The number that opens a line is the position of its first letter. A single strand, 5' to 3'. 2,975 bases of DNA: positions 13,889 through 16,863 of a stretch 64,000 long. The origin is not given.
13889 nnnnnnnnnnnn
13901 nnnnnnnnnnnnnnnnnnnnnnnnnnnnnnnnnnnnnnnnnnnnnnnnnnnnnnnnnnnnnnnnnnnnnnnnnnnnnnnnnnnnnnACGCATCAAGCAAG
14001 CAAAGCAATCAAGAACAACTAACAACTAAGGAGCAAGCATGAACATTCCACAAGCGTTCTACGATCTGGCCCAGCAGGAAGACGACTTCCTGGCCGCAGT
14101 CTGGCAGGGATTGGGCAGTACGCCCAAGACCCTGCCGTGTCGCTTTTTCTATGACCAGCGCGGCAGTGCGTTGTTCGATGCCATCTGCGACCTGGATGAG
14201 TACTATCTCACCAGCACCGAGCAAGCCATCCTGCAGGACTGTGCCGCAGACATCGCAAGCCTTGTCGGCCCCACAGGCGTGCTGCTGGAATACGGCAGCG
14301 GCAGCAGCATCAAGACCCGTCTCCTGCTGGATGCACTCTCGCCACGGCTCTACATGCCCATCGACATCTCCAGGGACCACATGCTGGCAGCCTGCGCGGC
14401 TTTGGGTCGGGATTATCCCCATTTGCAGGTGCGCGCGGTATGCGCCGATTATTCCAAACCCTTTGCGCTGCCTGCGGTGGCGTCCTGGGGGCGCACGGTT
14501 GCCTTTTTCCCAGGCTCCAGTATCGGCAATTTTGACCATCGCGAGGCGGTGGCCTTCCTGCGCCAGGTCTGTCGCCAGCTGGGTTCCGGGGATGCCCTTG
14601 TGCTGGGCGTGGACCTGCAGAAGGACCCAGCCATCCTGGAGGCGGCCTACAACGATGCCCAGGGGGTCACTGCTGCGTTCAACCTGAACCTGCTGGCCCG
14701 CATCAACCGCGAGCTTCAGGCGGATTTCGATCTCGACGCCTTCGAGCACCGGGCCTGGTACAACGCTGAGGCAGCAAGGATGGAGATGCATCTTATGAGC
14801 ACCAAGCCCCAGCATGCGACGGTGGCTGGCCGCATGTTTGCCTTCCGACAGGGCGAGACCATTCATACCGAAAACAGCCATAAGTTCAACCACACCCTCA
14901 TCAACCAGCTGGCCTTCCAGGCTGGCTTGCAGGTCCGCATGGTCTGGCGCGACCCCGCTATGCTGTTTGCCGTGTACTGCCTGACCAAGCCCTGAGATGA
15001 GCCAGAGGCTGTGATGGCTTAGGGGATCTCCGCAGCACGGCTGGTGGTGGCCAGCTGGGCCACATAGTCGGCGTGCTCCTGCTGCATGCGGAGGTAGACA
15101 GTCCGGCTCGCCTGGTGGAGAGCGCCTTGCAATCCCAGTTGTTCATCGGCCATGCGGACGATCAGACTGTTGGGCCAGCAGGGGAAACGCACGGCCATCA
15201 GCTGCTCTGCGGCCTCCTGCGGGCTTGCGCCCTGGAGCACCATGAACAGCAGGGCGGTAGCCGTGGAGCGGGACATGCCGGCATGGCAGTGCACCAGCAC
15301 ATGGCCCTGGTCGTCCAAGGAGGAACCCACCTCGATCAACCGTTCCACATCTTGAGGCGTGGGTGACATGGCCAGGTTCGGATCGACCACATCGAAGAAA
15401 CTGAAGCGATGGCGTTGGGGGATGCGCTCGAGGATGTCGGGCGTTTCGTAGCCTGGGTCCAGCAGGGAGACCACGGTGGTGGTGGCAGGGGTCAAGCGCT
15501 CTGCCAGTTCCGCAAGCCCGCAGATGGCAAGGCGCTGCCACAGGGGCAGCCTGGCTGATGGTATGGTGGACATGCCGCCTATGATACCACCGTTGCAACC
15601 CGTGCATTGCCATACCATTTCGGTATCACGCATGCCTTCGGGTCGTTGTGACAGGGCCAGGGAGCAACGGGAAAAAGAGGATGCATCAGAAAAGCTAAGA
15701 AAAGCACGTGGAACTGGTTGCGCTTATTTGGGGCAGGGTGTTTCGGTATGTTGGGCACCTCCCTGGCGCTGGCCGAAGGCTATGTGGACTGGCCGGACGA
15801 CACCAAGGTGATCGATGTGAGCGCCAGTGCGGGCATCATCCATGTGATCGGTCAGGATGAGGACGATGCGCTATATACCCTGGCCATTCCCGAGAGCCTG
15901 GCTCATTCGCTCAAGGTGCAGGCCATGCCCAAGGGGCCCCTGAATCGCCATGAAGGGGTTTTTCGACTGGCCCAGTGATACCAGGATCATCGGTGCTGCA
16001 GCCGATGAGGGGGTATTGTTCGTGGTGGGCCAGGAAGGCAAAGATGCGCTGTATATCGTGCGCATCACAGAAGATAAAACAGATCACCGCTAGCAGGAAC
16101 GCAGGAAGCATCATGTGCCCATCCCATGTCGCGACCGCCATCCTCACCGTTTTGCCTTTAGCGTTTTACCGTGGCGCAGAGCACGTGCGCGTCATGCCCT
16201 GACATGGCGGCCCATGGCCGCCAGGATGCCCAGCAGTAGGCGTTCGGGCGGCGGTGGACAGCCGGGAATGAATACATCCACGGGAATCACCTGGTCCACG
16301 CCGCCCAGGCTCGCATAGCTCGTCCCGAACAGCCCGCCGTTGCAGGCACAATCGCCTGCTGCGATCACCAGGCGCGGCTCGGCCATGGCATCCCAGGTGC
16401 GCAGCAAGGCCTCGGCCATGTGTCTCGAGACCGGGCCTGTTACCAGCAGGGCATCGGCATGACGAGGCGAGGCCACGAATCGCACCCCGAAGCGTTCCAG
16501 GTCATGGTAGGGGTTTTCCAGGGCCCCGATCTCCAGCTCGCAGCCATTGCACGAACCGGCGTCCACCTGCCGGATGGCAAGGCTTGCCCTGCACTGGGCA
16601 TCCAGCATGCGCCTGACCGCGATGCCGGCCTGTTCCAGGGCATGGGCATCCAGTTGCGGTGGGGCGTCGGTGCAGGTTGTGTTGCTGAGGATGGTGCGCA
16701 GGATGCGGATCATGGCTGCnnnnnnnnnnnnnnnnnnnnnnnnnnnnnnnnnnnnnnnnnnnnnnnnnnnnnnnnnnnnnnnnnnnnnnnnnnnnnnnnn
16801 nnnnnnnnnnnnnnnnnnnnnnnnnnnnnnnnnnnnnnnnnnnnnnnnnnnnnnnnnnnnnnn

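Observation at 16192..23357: Six-gene complex-I-like 'Ehr' module lacking NiFe ligands (not a true hydrogenase)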

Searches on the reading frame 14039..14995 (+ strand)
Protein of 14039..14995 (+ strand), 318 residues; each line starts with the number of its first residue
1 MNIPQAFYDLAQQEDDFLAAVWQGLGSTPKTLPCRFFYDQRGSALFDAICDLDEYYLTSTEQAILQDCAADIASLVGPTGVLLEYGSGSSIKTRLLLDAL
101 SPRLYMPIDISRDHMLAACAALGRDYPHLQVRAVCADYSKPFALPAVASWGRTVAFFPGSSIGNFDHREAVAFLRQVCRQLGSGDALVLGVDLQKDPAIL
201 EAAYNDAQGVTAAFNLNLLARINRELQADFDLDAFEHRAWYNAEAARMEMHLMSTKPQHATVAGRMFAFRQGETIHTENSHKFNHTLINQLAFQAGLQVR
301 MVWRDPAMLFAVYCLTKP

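Call 31: search_protein_families(library=pfam, proteins=[window:14039-14995:+], max_evalue=0.00001)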
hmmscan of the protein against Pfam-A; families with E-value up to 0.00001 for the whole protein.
window:14039-14995:+ (318 aa): 1 family
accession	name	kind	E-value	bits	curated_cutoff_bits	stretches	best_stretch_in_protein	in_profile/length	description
PF10017.15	Methyltransf_33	-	2.8e-111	371.9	23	1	19-316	3-303/304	Histidine-specific methyltransferase, SAM-dependent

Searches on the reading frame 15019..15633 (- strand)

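Call 4: search_protein_families(library=pfam, proteins=[window:15019-15633:-])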
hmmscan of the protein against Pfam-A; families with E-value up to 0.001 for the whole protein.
window:15019-15633:- (204 aa): 2 families
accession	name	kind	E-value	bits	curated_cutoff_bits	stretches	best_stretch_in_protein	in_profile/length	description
PF00782.25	DSPc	-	3.2e-06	27.4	33.5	1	104-155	68-120/133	Dual specificity phosphatase, catalytic domain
PF22784.1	PTP-SAK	-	0.00028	21.4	27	1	89-143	66-121/153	Swiss Army Knife protein, DSP-PTPase phosphatase domain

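Call 5: search_protein_families(library=ncbifam, proteins=[window:15019-15633:-])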
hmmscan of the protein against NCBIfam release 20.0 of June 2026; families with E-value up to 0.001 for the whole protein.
window:15019-15633:- (204 aa): 0 families

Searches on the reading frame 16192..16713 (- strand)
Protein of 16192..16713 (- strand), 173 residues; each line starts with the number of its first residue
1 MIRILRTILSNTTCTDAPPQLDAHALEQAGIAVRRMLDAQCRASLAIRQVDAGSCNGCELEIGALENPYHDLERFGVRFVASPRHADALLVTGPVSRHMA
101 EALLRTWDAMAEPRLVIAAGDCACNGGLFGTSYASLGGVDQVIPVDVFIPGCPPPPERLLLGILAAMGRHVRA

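Call 4: search_protein_families(library=pfam, proteins=[window:16192-16713:-])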
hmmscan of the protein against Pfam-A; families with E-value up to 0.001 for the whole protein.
window:16192-16713:- (173 aa): 1 family
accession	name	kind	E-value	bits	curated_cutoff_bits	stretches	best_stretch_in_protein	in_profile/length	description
PF01058.29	Oxidored_q6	-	2.2e-32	111.9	27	1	55-165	1-127/128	NADH ubiquinone oxidoreductase, 20 Kd subunit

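Call 5: search_protein_families(library=ncbifam, proteins=[window:16192-16713:-])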
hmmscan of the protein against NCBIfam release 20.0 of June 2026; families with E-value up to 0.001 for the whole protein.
window:16192-16713:- (173 aa): 14 families
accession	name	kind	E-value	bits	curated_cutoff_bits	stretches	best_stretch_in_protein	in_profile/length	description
NF005012.1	PRK06411.1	subfamily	2.8e-39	134.3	116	1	56-165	44-153/166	NADH-quinone oxidoreductase subunit NuoB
TIGR01957.1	nuoB_fam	subfamily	3.4e-36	124.3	142.7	1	56-165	27-137/145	NADH-quinone oxidoreductase subunit B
NF011391.0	PRK14816.1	equivalog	1.6e-31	109.4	283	1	52-165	60-172/196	NADH-quinone oxidoreductase subunit B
NF011393.0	PRK14818.1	equivalog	4e-31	107.9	255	1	57-165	42-150/173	NADH dehydrogenase subunit B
NF011395.0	PRK14820.1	equivalog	5.2e-31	107.8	263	1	52-164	41-151/180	NADH-quinone oxidoreductase subunit B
NF011394.0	PRK14819.1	equivalog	7.6e-31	107.6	312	1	56-164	41-150/264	NADH-quinone oxidoreductase subunit B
NF011390.0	PRK14815.1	equivalog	2.9e-30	104.9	281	1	57-164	44-151/183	NADH dehydrogenase subunit B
NF011388.0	PRK14813.1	equivalog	1.3e-28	100.1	294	1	56-164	38-147/189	NADH dehydrogenase subunit B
NF009808.0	PRK13292.1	equivalog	6.3e-28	97.1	1156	1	58-164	37-143/791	NADH-quinone oxidoreductase subunit B/C/D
NF011392.0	PRK14817.1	equivalog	1.6e-27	96.4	271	1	57-164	47-154/182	NADH-quinone oxidoreductase subunit B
NF011389.0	PRK14814.1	equivalog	5.4e-26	91.5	285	1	54-163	43-150/186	NADH dehydrogenase subunit B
NF045875.1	F420_non_VhuG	exception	8e-05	22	450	0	138-165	135-162/286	F420-non-reducing hydrogenase subunit VhuG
TIGR03294.1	FrhG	equivalog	0.00017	21.4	245.5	1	87-160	52-134/228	coenzyme F420 hydrogenase subunit gamma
NF040831.1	sulfhyd_ShyD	equivalog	0.0002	21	460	0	53-130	9-91/240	NAD(P)-dependent hydrogenase/sulfhydrogenase 2 subunit delta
